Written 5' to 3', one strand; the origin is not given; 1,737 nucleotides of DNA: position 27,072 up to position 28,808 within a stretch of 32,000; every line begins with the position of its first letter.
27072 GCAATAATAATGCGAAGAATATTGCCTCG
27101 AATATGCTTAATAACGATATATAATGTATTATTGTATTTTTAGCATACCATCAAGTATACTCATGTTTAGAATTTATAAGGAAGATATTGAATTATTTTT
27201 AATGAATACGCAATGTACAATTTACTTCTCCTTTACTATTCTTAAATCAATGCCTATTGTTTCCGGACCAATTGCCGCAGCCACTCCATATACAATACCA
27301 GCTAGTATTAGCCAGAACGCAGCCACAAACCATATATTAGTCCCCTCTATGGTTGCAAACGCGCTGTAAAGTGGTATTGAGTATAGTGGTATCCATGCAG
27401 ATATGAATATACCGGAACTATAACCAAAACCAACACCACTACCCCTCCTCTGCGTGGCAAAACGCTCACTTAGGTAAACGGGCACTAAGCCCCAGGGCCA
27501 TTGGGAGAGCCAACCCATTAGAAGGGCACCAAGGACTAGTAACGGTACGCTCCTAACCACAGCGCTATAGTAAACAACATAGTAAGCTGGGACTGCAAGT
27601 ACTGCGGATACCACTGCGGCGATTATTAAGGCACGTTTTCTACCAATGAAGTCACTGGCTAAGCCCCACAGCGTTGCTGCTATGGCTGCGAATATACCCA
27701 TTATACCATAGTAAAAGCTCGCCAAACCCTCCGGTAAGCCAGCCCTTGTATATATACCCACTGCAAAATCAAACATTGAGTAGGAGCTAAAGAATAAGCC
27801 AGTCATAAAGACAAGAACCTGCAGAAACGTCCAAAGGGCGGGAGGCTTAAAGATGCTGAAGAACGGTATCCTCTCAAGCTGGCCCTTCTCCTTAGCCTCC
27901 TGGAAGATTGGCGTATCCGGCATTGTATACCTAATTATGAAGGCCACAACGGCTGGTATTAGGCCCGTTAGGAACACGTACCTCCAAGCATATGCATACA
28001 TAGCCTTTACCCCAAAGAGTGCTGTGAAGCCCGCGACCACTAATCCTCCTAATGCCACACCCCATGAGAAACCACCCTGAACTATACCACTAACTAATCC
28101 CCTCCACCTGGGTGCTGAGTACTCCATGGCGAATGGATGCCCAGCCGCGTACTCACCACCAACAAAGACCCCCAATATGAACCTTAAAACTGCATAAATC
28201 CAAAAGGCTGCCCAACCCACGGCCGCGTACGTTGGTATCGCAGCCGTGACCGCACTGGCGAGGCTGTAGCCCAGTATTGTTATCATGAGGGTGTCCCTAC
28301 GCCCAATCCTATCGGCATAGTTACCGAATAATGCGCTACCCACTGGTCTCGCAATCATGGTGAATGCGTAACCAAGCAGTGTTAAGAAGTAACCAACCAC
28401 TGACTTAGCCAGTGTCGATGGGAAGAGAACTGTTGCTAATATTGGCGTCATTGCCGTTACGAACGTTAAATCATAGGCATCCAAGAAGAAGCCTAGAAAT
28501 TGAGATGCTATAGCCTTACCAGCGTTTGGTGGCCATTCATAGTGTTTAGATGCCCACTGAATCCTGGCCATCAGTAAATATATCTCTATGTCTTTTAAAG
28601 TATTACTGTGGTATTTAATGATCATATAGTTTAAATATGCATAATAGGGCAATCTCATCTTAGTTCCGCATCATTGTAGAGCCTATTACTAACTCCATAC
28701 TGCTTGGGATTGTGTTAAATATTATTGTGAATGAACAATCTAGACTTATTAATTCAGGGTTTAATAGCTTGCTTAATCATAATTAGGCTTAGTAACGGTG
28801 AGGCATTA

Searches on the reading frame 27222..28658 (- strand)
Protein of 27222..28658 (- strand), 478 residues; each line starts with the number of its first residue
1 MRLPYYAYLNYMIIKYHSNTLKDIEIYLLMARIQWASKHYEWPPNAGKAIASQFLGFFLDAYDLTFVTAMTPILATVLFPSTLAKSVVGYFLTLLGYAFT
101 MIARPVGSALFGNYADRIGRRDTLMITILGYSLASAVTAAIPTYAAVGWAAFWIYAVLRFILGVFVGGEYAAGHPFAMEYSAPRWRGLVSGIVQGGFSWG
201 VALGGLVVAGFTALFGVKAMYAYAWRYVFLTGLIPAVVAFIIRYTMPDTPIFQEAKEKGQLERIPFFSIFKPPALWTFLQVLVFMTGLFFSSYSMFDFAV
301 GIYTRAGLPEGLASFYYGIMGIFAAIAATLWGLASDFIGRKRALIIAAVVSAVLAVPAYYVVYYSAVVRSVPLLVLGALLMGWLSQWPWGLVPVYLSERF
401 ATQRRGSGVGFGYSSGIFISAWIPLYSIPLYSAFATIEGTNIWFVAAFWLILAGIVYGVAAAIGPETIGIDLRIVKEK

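Call 46: search_protein_families(library=pfam, proteins=[window:27222-28658:-], max_evalue=0.0001)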
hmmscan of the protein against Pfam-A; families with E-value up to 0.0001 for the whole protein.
window:27222-28658:- (478 aa): 2 families
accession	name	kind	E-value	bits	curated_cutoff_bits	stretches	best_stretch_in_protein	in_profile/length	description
PF07690.21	MFS_1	-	2.1e-31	109.6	33.4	2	54-413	2-336/347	Major Facilitator Superfamily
PF00083.30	Sugar_tr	-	2.9e-28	99.4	22.3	2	54-258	7-203/452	Sugar (and other) transporter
